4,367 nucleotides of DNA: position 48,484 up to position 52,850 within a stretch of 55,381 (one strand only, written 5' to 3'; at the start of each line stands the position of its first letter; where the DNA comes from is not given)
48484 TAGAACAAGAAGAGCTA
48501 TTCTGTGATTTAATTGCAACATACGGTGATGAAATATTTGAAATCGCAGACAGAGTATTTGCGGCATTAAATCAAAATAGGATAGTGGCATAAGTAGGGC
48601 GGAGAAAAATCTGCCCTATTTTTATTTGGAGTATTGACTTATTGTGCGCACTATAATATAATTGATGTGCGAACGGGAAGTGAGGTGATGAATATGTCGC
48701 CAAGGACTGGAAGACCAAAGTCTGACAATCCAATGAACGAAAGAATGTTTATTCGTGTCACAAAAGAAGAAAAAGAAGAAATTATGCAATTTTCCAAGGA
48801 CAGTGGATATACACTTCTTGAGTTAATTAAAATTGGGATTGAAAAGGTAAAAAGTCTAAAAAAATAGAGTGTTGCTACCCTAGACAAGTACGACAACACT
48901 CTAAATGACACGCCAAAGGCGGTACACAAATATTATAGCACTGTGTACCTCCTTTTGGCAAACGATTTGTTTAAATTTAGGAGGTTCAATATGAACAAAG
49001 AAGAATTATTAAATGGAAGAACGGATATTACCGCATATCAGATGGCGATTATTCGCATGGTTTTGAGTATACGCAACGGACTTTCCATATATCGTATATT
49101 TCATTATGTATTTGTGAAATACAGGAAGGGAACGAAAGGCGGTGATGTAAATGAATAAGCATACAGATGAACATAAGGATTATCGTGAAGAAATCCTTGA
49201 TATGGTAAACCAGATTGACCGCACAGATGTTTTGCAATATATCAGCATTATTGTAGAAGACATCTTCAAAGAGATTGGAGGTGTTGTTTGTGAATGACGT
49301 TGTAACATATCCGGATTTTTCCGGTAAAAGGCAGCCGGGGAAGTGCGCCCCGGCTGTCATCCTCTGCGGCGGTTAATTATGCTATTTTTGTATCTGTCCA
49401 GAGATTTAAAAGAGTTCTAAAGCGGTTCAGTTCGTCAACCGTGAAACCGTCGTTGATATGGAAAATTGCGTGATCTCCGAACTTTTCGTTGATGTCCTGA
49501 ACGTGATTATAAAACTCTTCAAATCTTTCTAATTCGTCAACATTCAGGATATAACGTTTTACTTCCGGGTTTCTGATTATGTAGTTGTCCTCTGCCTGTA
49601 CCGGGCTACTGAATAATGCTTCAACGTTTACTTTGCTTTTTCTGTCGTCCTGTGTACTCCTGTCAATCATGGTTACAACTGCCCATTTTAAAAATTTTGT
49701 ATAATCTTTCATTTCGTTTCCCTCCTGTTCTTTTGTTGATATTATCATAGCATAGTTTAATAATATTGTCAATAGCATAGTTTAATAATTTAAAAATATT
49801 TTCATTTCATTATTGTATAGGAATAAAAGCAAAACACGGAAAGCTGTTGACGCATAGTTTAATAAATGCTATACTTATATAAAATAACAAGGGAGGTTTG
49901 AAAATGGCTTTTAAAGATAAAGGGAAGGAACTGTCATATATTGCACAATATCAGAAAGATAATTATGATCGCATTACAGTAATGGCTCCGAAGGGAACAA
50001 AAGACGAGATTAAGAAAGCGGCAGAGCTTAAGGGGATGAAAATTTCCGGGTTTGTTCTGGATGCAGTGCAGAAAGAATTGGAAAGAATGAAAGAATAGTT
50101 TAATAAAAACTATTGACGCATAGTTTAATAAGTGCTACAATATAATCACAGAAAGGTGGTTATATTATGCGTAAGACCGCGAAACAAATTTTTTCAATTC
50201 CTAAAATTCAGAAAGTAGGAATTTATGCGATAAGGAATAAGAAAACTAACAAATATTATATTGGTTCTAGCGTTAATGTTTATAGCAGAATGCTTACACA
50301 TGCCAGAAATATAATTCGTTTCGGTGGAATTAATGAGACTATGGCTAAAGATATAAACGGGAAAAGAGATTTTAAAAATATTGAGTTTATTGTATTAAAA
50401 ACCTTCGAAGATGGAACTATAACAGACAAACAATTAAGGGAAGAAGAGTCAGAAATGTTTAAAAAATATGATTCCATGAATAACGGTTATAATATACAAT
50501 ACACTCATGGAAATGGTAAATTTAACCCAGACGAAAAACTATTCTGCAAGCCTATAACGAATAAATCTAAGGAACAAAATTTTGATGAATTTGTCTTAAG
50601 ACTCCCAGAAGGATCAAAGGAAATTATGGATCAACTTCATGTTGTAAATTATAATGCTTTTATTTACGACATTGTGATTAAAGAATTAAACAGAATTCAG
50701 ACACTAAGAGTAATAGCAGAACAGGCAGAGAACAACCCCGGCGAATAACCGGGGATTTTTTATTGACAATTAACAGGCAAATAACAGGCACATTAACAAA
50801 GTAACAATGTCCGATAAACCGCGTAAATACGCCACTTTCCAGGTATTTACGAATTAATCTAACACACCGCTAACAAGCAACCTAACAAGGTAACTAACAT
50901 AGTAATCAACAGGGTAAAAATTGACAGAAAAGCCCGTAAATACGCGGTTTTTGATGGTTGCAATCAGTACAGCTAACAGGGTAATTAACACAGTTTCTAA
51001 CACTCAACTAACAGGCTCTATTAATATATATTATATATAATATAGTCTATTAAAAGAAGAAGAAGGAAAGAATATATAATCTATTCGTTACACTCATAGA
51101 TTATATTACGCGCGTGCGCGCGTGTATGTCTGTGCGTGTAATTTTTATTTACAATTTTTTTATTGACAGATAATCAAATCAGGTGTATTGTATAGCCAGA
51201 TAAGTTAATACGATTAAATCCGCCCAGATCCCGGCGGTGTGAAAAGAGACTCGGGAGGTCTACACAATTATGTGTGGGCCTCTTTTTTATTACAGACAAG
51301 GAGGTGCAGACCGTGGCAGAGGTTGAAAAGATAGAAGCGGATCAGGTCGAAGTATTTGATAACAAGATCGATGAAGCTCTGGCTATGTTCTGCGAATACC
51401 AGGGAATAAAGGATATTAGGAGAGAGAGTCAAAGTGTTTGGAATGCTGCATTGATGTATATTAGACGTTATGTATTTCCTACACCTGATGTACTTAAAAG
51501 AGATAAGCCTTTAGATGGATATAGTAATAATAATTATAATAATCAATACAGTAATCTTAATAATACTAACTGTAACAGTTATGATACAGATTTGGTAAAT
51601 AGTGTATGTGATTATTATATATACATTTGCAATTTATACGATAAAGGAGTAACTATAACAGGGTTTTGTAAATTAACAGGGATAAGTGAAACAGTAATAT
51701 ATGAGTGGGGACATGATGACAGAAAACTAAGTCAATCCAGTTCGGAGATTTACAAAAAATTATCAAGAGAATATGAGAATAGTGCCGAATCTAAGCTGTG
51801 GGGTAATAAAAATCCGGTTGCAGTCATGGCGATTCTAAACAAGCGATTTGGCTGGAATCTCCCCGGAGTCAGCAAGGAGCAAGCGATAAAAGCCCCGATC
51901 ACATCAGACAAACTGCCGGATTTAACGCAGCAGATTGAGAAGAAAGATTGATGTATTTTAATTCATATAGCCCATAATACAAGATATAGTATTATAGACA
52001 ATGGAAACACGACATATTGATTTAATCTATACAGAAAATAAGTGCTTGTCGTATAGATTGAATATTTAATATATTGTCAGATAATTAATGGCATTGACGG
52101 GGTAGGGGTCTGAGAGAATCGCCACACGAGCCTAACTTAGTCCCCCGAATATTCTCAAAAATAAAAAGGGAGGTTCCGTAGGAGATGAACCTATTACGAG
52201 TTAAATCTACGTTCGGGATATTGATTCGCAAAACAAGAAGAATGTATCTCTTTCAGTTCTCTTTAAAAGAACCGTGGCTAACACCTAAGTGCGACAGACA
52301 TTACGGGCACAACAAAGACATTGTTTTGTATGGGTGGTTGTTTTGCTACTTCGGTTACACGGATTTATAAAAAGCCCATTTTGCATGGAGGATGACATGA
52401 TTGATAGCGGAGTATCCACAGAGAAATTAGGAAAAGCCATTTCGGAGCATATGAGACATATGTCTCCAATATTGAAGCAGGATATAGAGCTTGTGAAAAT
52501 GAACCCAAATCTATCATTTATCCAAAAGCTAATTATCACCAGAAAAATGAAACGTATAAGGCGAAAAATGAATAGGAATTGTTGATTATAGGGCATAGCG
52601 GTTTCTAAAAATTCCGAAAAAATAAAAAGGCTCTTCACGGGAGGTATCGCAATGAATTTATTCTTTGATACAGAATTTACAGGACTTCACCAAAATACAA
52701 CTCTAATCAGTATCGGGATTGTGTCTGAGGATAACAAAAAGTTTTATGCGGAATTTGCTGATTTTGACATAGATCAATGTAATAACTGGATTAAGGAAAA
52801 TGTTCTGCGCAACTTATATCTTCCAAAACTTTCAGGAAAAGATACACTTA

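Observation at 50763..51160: Phased TAACA repeat array plus AT-rich block plus Z-DNA-prone tract: ori-like or pac-like region upstream of terS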

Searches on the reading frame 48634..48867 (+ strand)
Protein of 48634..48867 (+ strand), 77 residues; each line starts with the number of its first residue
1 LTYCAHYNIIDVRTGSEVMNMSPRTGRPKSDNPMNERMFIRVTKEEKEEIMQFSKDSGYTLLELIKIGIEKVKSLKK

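Call 9: search_protein_families(library=pfam, proteins=[window:48634-48867:+], max_evalue=0.01)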
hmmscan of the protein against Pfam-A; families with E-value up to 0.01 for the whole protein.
window:48634-48867:+ (77 aa): 2 families
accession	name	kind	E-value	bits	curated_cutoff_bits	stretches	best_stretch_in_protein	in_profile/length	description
PF19514.5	MobC_2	-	0.0049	17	27.5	1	22-60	8-46/140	MobC-like protein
PF21983.2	NikA-like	-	0.0054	17.3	27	1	35-63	4-32/72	Mobilization protein NikA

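Call 10: search_protein_families(library=phrogs, proteins=[window:48634-48867:+], max_evalue=0.001)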
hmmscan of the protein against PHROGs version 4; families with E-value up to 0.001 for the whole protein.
window:48634-48867:+ (77 aa): 1 family
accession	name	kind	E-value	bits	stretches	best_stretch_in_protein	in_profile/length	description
phrog_876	-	transcription regulation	1.6e-08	35.4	1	14-75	47-107/239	transcriptional repressor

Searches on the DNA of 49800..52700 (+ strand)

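Call 11: search_dna_similar(query=window:50100-52000:+, collection=phages, mode=distant, max_rows=30)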
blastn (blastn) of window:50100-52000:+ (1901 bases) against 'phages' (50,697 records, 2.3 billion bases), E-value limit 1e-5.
No match.

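Call 12: search_rna_families(source=window, start=49800, end=52700, threshold=evalue, max_evalue=1)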
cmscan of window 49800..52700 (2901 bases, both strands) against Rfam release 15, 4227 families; matches with E-value up to 1: 0.
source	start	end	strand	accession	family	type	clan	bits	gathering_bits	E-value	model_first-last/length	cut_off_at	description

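Call 72: build_rna_model(alignment_id=A3, structure=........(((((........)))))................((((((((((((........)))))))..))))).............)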
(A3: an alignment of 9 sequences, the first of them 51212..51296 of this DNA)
Model R1 built from alignment A3 (9 sequences, 89 columns); structure: as given.
model positions 86; base pairs 17; branch points 1; effective number of sequences 1.75; information 0.661 bits per position. Calibrated on 0.2 Mb of random sequence (short: E-values are rough).
structure used (alignment columns):
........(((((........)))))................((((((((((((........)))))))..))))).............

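Call 73: search_with_rna_model(model_id=R1, sources=[window, L001, L002, L003, L004, L005, L006, L007, L008, L010, L011, L012, L013, L016, L018, L020, L022, L025, L026, L028, L030, L032, L033, L036, L041, L045, L047, L050, L053, L055, L058, L060, L062, L065, L067, L068, L072, L075, L077, L080, L274, L275, L278, L280, L281, L282, L283, L284, L285, L307, L309, L099, L081, L085, L195, L196, L199, L259, L269, L271], max_evalue=0.1, make_alignment=true)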
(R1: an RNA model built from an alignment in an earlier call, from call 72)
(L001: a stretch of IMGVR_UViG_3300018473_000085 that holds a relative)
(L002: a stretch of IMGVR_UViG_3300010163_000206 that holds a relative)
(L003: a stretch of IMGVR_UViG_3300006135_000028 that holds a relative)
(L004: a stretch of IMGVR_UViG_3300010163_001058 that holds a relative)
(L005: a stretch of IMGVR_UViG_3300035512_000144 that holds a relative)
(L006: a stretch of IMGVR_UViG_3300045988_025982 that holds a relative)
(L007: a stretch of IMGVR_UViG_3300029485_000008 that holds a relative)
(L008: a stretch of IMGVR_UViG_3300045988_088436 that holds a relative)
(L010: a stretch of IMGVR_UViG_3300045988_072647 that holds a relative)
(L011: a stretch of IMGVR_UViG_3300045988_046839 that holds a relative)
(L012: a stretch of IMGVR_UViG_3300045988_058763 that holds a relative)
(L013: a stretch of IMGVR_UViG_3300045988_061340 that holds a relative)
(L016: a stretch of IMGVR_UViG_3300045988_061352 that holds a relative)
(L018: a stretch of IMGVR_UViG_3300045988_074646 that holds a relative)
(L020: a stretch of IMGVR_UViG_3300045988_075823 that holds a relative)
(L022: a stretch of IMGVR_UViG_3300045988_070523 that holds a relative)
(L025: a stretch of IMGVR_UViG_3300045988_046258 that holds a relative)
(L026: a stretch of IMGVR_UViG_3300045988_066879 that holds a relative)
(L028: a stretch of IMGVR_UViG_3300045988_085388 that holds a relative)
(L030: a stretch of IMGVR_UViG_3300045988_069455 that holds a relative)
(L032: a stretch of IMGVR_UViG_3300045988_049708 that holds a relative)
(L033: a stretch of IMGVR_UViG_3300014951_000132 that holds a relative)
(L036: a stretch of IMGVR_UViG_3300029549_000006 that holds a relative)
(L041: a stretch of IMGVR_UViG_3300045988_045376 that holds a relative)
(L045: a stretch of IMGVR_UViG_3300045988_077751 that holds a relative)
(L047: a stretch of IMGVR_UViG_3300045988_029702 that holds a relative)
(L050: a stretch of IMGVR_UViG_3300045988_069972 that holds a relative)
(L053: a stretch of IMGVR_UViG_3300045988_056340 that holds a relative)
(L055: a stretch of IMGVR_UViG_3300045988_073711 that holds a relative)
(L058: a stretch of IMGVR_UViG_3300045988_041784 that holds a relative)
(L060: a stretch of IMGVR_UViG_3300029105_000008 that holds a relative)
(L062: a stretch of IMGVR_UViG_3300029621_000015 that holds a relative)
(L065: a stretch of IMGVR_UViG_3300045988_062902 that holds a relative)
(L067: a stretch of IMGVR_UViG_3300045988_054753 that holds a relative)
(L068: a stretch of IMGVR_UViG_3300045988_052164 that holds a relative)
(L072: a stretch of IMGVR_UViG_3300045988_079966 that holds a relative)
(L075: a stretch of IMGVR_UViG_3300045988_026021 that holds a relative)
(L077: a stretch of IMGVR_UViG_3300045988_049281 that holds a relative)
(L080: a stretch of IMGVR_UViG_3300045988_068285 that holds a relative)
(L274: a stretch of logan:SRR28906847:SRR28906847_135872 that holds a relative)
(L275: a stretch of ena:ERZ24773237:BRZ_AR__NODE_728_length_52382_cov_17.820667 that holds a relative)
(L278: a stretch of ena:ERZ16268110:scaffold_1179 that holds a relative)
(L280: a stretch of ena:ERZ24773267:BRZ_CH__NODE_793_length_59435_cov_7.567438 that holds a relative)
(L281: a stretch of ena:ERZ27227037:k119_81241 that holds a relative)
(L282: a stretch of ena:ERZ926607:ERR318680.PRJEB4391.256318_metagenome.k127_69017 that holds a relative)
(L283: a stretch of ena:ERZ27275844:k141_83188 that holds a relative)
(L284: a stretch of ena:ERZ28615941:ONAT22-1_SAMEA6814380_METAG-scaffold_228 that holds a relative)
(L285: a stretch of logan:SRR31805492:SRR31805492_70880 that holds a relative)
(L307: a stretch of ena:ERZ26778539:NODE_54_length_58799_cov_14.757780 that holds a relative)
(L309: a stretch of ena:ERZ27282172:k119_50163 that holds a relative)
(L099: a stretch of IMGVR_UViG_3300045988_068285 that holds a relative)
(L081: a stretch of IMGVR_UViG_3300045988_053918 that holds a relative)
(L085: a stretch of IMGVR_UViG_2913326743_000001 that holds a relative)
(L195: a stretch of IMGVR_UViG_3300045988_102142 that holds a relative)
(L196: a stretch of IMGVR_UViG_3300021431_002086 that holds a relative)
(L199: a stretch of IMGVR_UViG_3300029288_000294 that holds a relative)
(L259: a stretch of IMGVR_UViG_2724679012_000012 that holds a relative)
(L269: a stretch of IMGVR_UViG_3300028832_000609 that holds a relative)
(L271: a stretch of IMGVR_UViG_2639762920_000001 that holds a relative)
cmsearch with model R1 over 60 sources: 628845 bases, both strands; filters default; matches with E-value up to 0.1: 10.
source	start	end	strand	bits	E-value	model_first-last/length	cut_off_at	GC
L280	8994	9079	+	105.8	1.6e-29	1-86/86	no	0.47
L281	9896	9981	+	105.1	2.7e-29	1-86/86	no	0.44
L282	5769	5854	+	105.1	2.7e-29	1-86/86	no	0.44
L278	7301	7386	+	104.1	5.6e-29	1-86/86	no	0.45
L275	9900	9984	+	98.8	2.8e-27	1-86/86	no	0.47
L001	2230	2316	+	98.2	4.1e-27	1-86/86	no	0.45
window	51212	51296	+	95.4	3.2e-26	1-86/86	no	0.47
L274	7612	7694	+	94.7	5.3e-26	1-86/86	no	0.46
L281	1190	1275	+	94.4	6.7e-26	1-86/86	no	0.42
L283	1001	1086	+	94.4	6.7e-26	1-86/86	no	0.42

Alignment A4: 10 matches aligned to the model, 87 columns, each read 5' to 3' on its own strand. Consensus structure (alignment columns), stored with it:
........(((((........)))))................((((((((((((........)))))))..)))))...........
